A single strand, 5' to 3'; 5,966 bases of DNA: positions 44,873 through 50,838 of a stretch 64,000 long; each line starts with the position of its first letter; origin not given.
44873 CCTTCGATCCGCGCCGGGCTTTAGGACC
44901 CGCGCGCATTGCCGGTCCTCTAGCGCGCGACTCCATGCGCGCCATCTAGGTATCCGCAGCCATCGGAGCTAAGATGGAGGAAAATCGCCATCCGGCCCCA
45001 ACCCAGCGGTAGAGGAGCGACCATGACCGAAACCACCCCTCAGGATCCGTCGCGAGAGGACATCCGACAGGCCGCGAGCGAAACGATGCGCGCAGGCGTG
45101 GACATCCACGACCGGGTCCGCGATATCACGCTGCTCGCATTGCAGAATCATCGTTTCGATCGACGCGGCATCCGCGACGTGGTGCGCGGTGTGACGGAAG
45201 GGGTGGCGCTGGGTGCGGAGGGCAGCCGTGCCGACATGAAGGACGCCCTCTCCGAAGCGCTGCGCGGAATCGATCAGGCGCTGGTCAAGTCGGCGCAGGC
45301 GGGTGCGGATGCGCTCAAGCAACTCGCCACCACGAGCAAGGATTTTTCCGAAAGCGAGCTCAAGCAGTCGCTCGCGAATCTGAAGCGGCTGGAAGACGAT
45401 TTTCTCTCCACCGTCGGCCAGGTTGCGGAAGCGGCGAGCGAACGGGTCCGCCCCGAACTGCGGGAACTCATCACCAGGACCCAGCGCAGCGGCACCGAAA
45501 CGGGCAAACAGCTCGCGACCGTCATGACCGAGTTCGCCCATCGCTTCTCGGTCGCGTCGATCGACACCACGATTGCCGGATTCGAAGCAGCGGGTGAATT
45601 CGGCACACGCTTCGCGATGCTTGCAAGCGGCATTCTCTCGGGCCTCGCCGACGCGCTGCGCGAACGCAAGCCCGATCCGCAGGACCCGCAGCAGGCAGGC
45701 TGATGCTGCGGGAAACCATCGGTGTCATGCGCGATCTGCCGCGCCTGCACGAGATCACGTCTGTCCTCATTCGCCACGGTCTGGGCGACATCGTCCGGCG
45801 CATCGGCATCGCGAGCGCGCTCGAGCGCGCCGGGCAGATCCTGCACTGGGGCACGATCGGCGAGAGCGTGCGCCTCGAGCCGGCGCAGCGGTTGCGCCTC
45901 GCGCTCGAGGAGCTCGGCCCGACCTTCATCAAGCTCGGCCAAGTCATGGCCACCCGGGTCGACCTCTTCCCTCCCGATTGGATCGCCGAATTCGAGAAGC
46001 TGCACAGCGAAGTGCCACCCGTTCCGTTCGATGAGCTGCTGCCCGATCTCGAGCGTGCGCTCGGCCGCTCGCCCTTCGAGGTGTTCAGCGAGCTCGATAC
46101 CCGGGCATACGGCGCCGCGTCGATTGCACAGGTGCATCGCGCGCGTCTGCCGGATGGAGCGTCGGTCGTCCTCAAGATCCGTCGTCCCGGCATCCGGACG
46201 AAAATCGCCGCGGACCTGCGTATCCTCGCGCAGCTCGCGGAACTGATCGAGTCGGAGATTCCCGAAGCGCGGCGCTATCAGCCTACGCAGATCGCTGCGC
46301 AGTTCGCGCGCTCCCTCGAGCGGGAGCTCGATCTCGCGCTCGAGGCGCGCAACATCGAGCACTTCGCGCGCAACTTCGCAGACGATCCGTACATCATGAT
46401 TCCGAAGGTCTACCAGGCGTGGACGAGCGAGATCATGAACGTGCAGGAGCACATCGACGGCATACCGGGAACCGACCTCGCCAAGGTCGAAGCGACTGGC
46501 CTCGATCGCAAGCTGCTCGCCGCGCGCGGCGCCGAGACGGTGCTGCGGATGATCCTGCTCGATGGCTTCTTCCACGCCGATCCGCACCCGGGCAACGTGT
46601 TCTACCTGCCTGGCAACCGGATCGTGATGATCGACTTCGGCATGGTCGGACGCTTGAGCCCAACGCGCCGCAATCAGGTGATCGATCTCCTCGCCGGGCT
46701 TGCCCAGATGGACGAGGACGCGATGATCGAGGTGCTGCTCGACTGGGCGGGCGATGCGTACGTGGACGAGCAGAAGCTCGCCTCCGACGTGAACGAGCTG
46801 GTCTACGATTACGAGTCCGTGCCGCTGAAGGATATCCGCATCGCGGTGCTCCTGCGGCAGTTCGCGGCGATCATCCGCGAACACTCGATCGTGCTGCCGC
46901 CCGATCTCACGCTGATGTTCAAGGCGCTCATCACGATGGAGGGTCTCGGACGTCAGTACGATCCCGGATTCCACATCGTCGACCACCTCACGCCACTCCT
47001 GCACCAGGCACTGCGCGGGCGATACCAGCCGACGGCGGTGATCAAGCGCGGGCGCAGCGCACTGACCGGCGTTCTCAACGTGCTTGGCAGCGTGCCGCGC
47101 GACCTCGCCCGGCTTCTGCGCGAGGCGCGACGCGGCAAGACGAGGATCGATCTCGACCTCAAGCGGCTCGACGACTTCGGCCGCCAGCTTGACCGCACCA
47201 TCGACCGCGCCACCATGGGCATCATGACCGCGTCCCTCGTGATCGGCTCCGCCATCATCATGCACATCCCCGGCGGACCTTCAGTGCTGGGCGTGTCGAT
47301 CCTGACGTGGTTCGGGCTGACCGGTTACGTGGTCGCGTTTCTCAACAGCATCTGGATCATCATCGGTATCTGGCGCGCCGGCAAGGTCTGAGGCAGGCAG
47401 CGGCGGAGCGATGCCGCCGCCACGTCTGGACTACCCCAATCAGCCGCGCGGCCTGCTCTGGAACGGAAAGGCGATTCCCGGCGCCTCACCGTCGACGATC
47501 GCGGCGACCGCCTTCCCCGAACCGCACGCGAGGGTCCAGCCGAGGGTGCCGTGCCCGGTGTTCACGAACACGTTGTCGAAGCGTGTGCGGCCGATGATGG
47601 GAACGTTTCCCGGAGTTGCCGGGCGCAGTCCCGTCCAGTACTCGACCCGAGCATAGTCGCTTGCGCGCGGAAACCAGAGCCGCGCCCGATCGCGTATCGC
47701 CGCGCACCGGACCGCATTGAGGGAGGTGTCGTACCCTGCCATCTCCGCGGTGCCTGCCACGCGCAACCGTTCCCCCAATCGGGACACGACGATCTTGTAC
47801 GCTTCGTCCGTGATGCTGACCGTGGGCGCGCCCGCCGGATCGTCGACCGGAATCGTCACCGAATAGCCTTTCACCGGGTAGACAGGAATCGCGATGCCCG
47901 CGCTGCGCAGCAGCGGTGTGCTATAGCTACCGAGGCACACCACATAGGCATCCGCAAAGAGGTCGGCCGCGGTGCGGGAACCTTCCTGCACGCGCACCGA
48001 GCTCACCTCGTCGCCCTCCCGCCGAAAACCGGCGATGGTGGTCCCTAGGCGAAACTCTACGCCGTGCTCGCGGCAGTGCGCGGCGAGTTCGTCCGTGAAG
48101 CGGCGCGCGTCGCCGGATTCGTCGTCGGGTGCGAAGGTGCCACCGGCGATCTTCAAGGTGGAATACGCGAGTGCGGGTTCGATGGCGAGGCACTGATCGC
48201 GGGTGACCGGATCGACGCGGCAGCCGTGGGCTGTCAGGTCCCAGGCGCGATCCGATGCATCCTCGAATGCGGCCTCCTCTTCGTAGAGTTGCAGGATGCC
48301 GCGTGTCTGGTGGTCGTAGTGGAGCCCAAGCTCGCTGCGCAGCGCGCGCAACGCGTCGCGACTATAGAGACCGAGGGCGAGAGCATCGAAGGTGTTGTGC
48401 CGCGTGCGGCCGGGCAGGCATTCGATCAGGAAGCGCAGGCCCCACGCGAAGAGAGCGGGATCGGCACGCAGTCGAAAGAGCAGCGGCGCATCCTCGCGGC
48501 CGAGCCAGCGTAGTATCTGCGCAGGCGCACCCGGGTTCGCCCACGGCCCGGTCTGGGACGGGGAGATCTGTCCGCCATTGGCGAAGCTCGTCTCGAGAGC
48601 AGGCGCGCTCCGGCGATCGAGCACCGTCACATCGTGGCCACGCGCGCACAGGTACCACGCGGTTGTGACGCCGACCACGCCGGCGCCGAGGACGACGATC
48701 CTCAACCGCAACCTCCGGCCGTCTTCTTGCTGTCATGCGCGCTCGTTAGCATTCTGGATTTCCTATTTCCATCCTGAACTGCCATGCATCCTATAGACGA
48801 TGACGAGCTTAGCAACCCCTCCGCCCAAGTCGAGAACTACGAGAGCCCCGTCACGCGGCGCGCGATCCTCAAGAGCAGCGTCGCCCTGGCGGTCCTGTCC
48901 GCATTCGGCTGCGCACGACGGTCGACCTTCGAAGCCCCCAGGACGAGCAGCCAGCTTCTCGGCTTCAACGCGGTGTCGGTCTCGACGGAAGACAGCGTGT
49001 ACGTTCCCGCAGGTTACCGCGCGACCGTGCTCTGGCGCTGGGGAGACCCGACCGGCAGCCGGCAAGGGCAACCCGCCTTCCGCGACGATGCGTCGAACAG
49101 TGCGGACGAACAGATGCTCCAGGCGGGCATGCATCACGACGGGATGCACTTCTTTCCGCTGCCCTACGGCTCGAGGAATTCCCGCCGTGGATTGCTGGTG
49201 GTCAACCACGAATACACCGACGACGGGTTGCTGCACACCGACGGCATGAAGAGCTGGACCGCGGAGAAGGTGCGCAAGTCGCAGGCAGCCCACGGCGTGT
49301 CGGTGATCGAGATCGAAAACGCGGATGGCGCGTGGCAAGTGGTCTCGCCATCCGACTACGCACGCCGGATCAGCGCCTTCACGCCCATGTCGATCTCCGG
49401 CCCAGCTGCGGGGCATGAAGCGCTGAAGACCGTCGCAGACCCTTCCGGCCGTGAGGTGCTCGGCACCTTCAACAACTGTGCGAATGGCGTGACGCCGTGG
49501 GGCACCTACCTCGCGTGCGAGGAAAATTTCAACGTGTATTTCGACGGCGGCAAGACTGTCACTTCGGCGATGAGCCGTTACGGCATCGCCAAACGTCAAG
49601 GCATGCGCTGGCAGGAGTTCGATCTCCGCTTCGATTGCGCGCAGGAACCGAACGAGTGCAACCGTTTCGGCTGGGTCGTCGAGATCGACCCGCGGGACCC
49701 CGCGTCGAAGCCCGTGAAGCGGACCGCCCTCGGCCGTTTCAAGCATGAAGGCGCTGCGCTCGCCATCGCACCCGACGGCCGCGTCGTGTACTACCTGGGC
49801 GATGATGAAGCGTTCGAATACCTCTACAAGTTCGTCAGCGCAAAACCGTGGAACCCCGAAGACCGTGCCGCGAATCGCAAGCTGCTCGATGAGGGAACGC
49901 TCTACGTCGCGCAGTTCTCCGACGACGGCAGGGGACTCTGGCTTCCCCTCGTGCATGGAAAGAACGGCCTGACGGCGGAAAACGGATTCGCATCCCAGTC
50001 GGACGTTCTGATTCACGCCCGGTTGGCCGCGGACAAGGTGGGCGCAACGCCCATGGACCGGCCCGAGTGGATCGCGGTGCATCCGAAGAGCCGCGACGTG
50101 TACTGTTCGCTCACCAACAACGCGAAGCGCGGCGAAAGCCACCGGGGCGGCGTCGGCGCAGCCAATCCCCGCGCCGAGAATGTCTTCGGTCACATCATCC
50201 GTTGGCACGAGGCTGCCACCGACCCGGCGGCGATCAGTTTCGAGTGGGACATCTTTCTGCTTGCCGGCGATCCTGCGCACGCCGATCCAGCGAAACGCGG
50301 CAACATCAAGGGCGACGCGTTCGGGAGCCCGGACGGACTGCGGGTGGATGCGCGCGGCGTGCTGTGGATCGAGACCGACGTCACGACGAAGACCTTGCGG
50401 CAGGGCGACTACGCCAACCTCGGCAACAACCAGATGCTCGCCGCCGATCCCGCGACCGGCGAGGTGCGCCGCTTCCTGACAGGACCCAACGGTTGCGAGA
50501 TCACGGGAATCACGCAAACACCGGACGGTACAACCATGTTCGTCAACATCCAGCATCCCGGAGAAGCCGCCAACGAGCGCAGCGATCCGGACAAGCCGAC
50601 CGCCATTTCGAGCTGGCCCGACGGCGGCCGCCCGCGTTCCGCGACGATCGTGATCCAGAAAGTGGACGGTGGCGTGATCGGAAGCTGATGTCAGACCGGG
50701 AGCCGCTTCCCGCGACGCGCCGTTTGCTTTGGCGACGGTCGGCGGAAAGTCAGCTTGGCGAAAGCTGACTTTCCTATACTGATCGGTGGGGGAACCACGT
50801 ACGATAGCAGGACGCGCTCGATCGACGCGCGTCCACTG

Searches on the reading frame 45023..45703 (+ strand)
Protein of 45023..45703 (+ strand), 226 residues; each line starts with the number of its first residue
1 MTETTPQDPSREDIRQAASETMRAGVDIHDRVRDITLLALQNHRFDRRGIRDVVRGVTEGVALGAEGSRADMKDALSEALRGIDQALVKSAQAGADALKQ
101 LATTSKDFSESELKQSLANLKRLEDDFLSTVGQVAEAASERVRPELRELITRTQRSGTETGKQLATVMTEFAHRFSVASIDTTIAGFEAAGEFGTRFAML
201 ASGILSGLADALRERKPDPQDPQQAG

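Call 28: search_protein_families(library=pfam, proteins=[window:45023-45703:+], max_evalue=1)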
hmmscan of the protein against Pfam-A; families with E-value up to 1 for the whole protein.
window:45023-45703:+ (226 aa): 7 families
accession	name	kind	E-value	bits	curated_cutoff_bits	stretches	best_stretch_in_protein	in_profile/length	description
PF20572.3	DUF6781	-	4.6e-51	174.1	27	1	6-213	3-212/213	Family of unknown function (DUF6781)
PF01442.23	Apolipoprotein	-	0.0015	18.7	90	1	112-176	45-109/190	Apolipoprotein A1/A4/E domain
PF09718.15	Tape_meas_lam_C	-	0.042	14.3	23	1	70-104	23-57/76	Lambda phage tail tape-measure protein (Tape_meas_lam_C)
PF10280.14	Med11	-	0.088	13.7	26.9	1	79-142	6-68/120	Mediator complex protein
PF11157.13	DUF2937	-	0.1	12.9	25.3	1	95-155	39-98/162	Protein of unknown function (DUF2937)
PF12408.13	DUF3666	-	0.21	11.3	25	1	77-94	7-24/47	Ribose-5-phosphate isomerase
PF04883.17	HK97-gp10_like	-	0.25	12.8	21.4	0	117-152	4-39/78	Bacteriophage HK97-gp10, putative tail-component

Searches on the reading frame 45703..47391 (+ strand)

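Call 28: search_protein_families(library=pfam, proteins=[window:45703-47391:+], max_evalue=1)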
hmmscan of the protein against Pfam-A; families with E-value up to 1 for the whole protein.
window:45703-47391:+ (562 aa): 3 families
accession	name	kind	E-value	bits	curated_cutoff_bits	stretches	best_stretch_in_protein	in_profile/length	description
PF03109.22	ABC1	-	5.3e-69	232.5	22.9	1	99-344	1-243/244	ABC1 atypical kinase-like domain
PF01636.29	APH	-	0.0011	19.2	23.2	1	287-316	168-198/239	Phosphotransferase enzyme family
PF18977.5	DUF5713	-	0.23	12.3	27.3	0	432-477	7-53/107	Family of unknown function (DUF5713)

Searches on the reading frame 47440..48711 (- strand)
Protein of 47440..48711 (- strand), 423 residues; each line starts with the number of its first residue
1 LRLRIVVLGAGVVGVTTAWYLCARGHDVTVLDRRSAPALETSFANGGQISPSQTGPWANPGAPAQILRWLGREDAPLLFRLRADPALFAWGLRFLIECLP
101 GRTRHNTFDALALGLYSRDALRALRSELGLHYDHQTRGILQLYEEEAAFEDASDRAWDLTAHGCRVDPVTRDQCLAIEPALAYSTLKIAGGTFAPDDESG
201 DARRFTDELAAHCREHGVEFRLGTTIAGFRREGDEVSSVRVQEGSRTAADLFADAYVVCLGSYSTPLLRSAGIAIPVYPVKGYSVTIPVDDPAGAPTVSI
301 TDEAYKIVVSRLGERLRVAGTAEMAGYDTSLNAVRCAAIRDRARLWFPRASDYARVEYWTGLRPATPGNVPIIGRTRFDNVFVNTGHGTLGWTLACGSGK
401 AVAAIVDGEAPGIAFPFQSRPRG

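Call 28: search_protein_families(library=pfam, proteins=[window:47440-48711:-], max_evalue=1)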
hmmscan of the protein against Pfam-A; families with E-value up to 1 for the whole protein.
window:47440-48711:- (423 aa): 22 families
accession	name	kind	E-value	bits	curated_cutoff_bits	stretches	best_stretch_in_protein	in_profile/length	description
PF01266.30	DAO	-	1.8e-75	255.1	27.9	1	4-404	1-352/353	FAD dependent oxidoreductase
PF07992.20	Pyr_redox_2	-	7e-12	45.8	26.1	2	4-38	144-178/291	Pyridine nucleotide-disulphide oxidoreductase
PF00070.33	Pyr_redox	-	3.6e-10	40.7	22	2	4-38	1-35/82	Pyridine nucleotide-disulphide oxidoreductase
PF03486.20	HI0933_like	-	2.6e-07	30.8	50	2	201-286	107-188/244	HI0933-like protein Rossmann domain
PF13450.12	NAD_binding_8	-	2.3e-06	28.2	21.9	1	7-38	1-32/68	NAD(P)-binding Rossmann-like domain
PF01494.25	FAD_binding_3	-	1.4e-05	25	22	2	4-37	3-36/349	FAD binding domain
PF02558.23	ApbA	-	1.6e-05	25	22.2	1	5-40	1-34/150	Ketopantoate reductase PanE/ApbA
PF21799.2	MurD-like_N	-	0.00013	22.6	27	1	4-44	2-42/88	Mur ligase MurD-like, N-terminal domain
PF01593.30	Amino_oxidase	-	0.00036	20.4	19.8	1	203-261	204-255/443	Flavin containing amine oxidoreductase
PF04820.20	Trp_halogenase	-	0.00036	20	21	1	201-255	156-210/458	Tryptophan halogenase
PF01262.27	AlaDh_PNT_C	-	0.00089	19.2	23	1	4-37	30-63/214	Alanine dehydrogenase/PNT, C-terminal domain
PF13439.12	Glyco_transf_4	-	0.001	19.6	28.5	1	9-109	3-108/170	Glycosyltransferase Family 4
PF03721.20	UDPG_MGDP_dh_N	-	0.0019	18.2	27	1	4-33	2-31/187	UDP-glucose/GDP-mannose dehydrogenase family, NAD binding domain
PF00890.30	FAD_binding_2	-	0.017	14.8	20.4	1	5-245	2-186/414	FAD binding domain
PF02737.24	3HCDH_N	-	0.02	15.2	22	1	5-36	2-33/180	3-hydroxyacyl-CoA dehydrogenase, NAD binding domain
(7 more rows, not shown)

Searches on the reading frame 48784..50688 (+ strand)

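Call 9: search_protein_families(library=pfam, proteins=[window:48784-50688:+], max_evalue=0.001)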
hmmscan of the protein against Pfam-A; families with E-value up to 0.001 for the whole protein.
window:48784-50688:+ (634 aa): 1 family
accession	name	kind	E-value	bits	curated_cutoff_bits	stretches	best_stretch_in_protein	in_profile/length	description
PF05787.19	PhoX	-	2.6e-180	601.4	24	1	60-593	2-515/515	Alkaline phosphatase PhoX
